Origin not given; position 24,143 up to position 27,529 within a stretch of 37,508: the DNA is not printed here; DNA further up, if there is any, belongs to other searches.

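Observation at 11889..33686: Window-wide family of tandem repeats with 7-nt (or 14-nt) period, sitting in frame inside conserved genes as well as between genes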

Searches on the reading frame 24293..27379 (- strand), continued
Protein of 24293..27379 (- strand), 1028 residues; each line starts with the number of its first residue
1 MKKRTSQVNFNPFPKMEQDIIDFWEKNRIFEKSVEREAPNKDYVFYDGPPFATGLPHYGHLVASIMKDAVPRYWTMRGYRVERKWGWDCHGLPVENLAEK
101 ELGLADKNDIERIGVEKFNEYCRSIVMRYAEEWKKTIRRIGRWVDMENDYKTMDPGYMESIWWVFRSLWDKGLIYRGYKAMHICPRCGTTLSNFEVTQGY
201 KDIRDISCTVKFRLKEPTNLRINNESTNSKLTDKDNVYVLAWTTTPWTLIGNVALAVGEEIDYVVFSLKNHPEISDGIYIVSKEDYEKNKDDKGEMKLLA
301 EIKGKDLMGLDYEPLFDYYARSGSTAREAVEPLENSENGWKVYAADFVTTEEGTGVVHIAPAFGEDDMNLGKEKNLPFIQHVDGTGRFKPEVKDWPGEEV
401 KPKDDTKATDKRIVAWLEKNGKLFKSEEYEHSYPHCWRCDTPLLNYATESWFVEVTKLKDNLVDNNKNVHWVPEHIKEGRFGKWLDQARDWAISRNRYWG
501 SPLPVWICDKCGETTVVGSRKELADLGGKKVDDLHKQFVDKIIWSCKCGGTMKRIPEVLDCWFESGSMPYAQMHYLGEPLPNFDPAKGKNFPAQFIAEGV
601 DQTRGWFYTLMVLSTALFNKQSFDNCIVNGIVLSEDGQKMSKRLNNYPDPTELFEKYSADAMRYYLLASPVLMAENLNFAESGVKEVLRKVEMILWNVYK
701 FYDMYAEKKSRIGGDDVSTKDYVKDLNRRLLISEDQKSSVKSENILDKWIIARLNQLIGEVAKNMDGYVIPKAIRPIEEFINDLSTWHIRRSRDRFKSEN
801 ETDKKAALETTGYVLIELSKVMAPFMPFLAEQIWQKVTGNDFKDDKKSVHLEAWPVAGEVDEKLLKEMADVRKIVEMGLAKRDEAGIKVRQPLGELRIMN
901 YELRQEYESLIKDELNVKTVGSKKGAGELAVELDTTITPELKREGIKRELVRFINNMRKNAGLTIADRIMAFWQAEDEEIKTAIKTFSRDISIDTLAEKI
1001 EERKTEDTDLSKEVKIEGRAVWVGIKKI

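Call 33: search_solved_structures(query=window:24293-27379:-, show_alignments=2, max_evalue=1e-20)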
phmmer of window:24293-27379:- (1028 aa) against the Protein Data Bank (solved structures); distinct sequences matched with E-value up to 1e-20: 33.
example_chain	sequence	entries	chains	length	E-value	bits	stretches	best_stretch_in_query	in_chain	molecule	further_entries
9w01_B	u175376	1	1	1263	1.7e-227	761.1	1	10-922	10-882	Isoleucine--tRNA ligase, cytoplasmic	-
8wnd_A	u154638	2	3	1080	9.8e-224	748.6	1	9-928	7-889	isoleucine--tRNA ligase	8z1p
9wqs_A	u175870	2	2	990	4.7e-220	736.4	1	9-926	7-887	Isoleucine--tRNA ligase, cytoplasmic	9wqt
7d5c_A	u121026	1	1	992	4.7e-220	736.4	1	9-926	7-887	Isoleucine--tRNA ligase, cytoplasmic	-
8c8v_A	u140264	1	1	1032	1.2e-219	735.1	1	15-925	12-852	Isoleucine--tRNA ligase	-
8c8u_A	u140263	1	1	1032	1.8e-219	734.5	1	15-922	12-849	Isoleucine--tRNA ligase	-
8c9d_A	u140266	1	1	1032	3e-218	730.4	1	15-925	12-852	Isoleucine--tRNA ligase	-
8c8w_A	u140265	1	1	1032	7.3e-217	725.9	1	15-925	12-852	Isoleucine--tRNA ligase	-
6ldk_A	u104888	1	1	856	1.1e-216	725.3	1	12-878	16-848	Isoleucine--tRNA ligase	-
1ile_A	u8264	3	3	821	3.2e-216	723.7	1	11-887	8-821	ISOLEUCYL-TRNA SYNTHETASE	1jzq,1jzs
1ffy_A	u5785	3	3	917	2e-85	290.7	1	13-867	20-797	ISOLEUCYL-TRNA SYNTHETASE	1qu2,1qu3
8c9e_A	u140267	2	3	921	1.1e-75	258.4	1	13-839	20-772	Isoleucine--tRNA ligase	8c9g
8c9f_A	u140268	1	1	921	3.2e-73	250.3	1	13-839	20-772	Isoleucine--tRNA ligase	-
8wnf_A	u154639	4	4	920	7.5e-67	229.2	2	342-666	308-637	Isoleucine--tRNA ligase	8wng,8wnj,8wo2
8wni_A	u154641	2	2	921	7.5e-67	229.2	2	342-666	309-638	Isoleucine--tRNA ligase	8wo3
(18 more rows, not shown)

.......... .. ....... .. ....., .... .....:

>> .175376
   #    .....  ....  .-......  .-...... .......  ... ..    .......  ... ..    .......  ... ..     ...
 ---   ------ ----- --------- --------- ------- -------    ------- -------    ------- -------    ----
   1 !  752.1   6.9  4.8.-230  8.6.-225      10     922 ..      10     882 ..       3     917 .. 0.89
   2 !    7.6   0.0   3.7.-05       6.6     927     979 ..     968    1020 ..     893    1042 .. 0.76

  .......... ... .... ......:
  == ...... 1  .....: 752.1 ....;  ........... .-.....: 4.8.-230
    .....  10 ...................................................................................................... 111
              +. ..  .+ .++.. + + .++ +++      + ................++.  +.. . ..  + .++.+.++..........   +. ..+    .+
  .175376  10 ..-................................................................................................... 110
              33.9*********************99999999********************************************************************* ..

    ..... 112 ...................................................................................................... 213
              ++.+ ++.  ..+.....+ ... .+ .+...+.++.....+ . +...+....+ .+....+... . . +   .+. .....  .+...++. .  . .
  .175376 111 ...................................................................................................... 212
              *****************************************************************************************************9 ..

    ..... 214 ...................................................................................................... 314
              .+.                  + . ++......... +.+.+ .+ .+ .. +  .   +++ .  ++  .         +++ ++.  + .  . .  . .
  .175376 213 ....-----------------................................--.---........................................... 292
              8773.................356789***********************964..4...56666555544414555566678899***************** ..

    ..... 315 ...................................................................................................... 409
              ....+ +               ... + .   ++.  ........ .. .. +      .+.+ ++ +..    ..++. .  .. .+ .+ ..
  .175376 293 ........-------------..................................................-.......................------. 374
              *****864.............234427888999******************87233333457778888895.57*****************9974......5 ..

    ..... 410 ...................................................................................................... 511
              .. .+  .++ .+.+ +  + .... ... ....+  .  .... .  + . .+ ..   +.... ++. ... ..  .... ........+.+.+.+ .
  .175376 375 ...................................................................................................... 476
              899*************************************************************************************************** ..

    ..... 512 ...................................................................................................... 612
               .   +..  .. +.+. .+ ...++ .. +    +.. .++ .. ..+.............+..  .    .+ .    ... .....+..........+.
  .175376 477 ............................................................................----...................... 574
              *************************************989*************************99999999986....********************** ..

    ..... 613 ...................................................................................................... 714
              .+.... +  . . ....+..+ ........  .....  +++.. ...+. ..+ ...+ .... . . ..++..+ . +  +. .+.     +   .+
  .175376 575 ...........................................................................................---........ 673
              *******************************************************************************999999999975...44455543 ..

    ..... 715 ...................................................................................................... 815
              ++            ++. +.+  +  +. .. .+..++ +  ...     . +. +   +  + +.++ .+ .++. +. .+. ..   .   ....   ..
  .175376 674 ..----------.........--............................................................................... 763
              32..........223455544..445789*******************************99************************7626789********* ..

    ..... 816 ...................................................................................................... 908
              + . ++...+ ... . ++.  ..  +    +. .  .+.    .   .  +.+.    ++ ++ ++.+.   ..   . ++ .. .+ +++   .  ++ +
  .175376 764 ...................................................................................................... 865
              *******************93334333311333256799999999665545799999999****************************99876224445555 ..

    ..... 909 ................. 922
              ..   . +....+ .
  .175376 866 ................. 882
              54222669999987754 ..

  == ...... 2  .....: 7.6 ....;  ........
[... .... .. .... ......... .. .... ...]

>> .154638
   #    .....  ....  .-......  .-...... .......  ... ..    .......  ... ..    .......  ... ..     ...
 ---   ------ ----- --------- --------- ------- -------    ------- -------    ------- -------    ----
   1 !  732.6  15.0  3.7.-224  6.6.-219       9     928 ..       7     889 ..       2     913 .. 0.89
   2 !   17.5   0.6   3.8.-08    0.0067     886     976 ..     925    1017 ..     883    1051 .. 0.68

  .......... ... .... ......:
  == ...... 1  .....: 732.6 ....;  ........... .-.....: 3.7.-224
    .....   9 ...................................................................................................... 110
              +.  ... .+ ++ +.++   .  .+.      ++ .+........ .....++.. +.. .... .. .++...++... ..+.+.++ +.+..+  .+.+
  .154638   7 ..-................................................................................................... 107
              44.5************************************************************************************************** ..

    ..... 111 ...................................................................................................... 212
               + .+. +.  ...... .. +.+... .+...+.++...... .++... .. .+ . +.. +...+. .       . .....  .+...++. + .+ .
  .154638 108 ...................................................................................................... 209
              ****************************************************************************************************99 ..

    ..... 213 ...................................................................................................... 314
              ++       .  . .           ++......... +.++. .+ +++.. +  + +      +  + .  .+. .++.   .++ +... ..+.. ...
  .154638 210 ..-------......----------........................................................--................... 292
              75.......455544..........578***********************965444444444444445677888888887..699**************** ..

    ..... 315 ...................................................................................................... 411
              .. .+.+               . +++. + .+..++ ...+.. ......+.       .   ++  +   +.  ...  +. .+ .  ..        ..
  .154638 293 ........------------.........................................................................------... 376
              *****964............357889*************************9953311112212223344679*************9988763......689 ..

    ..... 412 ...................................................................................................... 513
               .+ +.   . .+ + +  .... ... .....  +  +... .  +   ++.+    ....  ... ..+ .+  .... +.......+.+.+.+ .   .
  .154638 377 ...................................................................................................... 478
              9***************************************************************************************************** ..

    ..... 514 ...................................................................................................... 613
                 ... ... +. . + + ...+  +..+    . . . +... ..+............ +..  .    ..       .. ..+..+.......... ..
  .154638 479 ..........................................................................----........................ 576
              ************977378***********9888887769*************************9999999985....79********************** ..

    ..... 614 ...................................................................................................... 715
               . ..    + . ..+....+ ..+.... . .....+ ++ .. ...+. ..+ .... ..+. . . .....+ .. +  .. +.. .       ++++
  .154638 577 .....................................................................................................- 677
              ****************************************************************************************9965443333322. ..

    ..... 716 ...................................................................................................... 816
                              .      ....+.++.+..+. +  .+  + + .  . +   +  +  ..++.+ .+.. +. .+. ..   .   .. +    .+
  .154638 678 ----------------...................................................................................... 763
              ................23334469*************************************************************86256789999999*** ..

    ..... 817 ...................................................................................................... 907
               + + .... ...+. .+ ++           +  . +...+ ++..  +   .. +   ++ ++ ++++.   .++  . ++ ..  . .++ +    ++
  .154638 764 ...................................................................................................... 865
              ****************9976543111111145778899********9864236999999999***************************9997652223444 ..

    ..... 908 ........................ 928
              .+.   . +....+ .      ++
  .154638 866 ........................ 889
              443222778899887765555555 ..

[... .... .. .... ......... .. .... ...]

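Call 34: find_encoding_contigs(protein=P0119, flank=10000, max_places=1)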
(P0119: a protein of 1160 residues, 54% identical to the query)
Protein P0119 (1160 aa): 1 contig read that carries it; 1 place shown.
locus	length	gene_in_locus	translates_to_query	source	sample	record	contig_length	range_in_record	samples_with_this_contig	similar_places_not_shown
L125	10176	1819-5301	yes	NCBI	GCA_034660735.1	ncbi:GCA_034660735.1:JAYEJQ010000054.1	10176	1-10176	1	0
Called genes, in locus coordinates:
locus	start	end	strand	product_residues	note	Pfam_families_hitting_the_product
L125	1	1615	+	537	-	PF01590:GAF, PF13492:GAF_3, PF13185:GAF_2, PF00512:HisKA, PF02518:HATPase_c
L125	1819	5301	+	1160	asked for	PF00133:tRNA-synt_1, PF09334:tRNA-synt_1g (weak), PF08264:Anticodon_1, PF19302:DUF5915, PF00581:Rhodanese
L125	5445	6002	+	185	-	PF01966:HD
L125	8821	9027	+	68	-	PF15919:HicB_lk_antitox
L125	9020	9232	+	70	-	PF07927:HicA_toxin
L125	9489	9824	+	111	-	PF13083:KH_KhpA-B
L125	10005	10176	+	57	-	PF13651:EcoRI_methylase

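Call 35: find_encoding_contigs(protein=P0059, flank=10000, max_places=1)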
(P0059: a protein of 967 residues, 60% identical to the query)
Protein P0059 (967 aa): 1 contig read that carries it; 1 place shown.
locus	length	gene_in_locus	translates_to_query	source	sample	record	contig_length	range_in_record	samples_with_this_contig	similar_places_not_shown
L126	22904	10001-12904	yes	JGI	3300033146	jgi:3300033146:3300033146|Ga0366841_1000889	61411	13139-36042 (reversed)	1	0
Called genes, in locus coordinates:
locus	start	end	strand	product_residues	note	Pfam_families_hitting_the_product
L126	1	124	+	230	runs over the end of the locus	PF01553:Acyltransferase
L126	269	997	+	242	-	PF00583:Acetyltransf_1 (weak)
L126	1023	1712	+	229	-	PF02666:PS_Dcarbxylase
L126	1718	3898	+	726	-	PF16927:HisKA_7TM, PF01590:GAF (weak), PF13185:GAF_2, PF13492:GAF_3, PF00512:HisKA, PF02518:HATPase_c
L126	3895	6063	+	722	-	PF13185:GAF_2, PF00512:HisKA, PF02518:HATPase_c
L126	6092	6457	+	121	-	PF00072:Response_reg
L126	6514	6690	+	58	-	PF12837:Fer4_6 (weak), PF25160:LdpA_Fe-S-bd (faint), PF00037:Fer4 (weak), PF13459:Fer4_15, PF13370:Fer4_13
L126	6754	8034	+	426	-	PF01541:GIY-YIG, PF27096:UvrC_M, PF08459:UvrC_RNaseH_dom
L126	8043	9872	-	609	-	PF00270:DEAD (weak), PF04851:ResIII, PF17757:UvrB_inter, PF27431:UvrB_3rd, PF00271:Helicase_C, PF12344:UvrB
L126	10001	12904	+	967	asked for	PF00133:tRNA-synt_1, PF09334:tRNA-synt_1g (weak), PF08264:Anticodon_1, PF19302:DUF5915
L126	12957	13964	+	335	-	PF02568:ThiI, PF03054:tRNA_Me_trans (faint), PF06508:QueC (faint)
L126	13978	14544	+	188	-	PF04011:LemA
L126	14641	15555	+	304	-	PF01435:Peptidase_M48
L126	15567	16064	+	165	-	-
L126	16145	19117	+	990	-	PF10102:DUF2341, PF13385:Laminin_G_3, PF02210:Laminin_G_2 (faint), PF13385:Laminin_G_3, PF07953:Toxin_R_bind_N (weak), PF13385:Laminin_G_3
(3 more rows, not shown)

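Call 36: find_encoding_contigs(protein=P0030, flank=10000, max_places=1)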
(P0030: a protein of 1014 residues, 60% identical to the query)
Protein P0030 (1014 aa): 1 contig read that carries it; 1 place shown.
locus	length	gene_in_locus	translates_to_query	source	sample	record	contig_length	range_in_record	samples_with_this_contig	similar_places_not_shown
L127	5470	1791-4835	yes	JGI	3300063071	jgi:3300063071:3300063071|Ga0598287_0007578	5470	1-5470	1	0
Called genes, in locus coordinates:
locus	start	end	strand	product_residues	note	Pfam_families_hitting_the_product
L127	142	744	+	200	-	-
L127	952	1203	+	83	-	-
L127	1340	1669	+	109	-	-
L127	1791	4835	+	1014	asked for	PF00133:tRNA-synt_1, PF01406:tRNA-synt_1e (faint), PF09334:tRNA-synt_1g (weak), PF08264:Anticodon_1, PF19302:DUF5915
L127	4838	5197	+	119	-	PF00581:Rhodanese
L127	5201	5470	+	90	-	?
